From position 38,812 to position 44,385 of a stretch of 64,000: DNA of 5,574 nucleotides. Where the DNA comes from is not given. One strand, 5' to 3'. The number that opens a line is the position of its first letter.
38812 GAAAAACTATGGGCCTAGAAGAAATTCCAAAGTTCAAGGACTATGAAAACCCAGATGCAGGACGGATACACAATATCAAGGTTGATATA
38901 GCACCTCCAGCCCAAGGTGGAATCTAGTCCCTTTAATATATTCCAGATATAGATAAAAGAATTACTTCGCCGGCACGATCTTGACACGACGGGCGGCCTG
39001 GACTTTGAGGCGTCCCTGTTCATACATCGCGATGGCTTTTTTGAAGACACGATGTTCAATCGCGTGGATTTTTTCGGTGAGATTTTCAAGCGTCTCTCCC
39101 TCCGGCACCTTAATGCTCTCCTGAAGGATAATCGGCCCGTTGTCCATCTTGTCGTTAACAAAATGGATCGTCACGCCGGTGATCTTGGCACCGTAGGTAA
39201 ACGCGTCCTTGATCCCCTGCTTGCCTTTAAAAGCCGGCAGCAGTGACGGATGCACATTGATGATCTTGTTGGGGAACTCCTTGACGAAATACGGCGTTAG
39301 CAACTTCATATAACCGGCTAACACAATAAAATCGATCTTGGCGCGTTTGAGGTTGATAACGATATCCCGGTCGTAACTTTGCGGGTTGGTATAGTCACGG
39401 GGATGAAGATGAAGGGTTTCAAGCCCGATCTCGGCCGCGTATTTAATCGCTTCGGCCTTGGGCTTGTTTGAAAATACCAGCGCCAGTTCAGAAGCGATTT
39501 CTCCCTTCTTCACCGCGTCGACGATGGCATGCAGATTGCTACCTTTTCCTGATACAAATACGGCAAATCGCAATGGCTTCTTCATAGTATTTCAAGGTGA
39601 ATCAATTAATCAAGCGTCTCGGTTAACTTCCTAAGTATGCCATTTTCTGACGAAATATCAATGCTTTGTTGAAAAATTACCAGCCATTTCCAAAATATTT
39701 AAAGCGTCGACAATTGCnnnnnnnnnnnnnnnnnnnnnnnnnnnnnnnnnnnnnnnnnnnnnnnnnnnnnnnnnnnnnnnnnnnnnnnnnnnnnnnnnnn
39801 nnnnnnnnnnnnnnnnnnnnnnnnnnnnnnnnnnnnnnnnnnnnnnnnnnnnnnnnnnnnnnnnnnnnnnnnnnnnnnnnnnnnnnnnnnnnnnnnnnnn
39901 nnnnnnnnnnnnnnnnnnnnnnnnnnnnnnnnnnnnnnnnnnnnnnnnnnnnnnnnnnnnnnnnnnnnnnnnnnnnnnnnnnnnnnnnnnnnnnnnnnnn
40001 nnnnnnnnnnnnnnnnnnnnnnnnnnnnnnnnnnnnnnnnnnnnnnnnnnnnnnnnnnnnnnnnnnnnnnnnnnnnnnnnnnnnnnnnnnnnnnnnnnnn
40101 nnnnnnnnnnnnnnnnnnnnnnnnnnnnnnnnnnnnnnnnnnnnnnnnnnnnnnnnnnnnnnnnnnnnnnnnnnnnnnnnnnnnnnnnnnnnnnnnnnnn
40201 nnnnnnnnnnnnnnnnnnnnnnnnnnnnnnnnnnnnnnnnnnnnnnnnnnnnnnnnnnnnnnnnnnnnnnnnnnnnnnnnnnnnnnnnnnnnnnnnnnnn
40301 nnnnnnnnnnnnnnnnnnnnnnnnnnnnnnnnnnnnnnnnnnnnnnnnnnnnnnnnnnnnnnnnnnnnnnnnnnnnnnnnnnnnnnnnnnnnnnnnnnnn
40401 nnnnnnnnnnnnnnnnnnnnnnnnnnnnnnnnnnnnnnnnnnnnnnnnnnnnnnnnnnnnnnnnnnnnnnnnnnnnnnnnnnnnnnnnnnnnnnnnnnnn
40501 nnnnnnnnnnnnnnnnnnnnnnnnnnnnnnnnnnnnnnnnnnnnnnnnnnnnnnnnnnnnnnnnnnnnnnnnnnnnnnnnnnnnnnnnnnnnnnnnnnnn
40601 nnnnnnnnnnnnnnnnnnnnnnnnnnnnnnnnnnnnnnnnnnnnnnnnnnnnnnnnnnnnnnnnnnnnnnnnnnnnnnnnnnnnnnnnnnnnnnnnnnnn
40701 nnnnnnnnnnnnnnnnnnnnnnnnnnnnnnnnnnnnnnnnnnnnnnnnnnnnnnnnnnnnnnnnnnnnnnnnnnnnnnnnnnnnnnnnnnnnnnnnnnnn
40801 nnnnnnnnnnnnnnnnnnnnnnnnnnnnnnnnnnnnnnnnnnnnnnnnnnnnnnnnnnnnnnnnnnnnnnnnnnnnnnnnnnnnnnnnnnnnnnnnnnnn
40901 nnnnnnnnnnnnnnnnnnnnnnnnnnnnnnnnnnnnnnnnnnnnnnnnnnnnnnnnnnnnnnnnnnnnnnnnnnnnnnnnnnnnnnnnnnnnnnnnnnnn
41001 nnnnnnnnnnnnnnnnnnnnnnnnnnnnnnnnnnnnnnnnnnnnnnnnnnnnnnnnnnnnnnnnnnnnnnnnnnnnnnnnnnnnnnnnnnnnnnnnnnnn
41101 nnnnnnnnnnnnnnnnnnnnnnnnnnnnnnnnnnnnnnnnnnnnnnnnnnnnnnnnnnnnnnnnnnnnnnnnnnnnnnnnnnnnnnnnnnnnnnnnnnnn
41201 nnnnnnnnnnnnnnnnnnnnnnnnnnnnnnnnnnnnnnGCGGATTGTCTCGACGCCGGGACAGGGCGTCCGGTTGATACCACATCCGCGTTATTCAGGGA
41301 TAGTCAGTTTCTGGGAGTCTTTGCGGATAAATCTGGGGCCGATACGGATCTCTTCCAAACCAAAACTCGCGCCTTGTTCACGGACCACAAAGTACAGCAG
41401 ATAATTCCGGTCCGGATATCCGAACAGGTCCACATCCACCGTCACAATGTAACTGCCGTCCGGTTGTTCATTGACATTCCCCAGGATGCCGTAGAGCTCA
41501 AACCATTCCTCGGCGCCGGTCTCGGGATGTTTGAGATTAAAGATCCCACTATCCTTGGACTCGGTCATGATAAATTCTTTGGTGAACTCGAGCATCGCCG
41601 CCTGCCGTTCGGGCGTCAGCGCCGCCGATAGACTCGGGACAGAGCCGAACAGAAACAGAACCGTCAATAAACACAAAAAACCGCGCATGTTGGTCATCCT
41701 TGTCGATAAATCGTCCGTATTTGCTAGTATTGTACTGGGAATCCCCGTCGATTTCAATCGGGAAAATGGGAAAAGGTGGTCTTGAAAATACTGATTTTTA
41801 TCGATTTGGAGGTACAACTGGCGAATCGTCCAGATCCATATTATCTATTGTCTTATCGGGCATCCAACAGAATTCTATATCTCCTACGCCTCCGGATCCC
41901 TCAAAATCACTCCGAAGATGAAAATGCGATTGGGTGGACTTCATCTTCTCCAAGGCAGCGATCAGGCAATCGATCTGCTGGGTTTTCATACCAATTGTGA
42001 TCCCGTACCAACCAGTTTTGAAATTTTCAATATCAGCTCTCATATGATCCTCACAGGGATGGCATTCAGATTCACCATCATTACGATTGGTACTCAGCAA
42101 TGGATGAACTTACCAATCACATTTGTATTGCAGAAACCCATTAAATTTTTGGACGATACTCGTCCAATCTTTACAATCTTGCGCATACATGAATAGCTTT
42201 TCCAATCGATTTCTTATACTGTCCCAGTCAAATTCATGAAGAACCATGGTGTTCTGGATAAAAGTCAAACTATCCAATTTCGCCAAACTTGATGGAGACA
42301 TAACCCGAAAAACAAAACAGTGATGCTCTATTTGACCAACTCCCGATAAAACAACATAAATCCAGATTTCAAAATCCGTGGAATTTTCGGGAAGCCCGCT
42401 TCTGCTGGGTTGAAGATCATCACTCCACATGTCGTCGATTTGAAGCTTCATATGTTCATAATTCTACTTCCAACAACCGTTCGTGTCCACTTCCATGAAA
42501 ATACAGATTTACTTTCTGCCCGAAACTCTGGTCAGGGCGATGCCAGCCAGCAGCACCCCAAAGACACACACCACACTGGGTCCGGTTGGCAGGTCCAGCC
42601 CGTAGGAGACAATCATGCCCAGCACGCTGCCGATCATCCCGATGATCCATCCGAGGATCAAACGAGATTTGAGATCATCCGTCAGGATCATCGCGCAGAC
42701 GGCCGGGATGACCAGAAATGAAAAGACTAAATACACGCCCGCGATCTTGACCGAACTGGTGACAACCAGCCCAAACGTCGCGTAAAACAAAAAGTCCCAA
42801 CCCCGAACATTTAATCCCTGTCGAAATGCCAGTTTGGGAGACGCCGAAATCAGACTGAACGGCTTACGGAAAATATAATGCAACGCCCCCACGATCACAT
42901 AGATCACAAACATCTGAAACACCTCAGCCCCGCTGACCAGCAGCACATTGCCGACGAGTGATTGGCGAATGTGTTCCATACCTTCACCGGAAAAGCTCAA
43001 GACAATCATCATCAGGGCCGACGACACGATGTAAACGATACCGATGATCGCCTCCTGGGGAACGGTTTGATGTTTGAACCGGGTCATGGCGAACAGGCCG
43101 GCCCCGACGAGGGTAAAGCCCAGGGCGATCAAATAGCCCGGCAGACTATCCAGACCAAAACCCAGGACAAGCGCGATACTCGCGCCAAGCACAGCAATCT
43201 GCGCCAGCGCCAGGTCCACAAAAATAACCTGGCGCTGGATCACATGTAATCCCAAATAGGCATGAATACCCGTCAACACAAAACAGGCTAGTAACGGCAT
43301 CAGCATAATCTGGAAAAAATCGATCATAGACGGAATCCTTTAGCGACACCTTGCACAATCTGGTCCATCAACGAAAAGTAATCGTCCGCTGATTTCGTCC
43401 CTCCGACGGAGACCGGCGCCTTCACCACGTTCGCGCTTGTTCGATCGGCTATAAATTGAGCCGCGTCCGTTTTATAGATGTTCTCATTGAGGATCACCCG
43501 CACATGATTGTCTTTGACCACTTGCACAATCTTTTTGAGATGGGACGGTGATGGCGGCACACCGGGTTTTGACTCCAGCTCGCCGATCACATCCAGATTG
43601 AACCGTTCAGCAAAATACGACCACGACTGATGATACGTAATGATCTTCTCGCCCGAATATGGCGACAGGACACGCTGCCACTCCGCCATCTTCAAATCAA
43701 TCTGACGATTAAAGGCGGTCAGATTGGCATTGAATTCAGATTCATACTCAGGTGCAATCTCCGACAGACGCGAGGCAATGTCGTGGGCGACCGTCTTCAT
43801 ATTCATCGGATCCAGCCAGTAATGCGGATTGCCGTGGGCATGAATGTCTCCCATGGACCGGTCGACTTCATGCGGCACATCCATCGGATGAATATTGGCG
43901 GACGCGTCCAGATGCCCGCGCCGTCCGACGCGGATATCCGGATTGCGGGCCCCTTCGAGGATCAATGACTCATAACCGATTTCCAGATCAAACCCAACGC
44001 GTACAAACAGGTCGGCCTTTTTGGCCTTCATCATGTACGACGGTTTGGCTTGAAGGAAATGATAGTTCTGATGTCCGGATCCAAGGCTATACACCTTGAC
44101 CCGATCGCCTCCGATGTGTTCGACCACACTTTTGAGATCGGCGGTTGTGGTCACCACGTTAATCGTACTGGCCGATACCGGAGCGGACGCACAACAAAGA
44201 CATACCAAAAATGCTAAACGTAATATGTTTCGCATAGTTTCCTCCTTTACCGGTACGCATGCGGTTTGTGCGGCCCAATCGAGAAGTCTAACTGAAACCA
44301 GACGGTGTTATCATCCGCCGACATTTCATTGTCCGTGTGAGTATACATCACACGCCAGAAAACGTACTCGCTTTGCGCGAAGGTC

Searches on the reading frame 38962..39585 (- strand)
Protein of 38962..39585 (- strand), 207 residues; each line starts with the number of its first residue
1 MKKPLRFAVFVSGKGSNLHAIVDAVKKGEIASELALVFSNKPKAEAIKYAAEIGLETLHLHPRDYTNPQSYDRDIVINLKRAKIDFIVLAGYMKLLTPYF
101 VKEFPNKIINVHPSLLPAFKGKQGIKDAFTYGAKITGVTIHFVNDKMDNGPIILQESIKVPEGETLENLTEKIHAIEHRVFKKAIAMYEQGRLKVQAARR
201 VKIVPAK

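Call 86: search_protein_families(library=pfam, proteins=[window:38962-39585:-], max_evalue=0.00001)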
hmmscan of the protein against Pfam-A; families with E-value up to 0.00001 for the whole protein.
window:38962-39585:- (207 aa): 1 family
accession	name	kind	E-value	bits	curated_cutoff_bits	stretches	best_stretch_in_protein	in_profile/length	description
PF00551.24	Formyl_trans_N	-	6e-54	183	26.1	1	6-185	2-181/181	Formyl transferase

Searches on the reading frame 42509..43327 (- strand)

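Call 87: search_protein_families(library=pfam, proteins=[window:42509-43327:-], max_evalue=0.00001)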
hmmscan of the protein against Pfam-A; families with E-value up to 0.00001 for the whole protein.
window:42509-43327:- (272 aa): 2 families
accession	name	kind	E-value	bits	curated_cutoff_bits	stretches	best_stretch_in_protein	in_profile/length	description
PF00950.22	ABC-3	-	7.5e-36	124.4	20.1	1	5-260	2-251/258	ABC 3 transport family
PF01032.23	FecCD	-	6.1e-09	35.8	26.5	1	42-244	80-285/311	FecCD transport family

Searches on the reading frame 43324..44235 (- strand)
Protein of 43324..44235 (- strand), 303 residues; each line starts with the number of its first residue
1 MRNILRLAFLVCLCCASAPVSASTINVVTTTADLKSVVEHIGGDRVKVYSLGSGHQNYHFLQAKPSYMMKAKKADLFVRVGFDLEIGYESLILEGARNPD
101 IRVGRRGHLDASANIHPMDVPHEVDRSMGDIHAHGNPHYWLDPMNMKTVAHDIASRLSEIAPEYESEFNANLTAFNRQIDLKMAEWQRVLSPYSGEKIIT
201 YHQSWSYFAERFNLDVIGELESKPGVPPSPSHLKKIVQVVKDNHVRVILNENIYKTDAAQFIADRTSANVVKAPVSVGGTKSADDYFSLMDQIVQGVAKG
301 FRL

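Call 87: search_protein_families(library=pfam, proteins=[window:43324-44235:-], max_evalue=0.00001)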
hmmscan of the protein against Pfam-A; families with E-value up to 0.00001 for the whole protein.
window:43324-44235:- (303 aa): 1 family
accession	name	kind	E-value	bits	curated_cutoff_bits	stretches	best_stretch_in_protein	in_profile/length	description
PF01297.22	ZnuA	-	9.5e-54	183.1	29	1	27-298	1-261/263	Zinc-uptake complex component A periplasmic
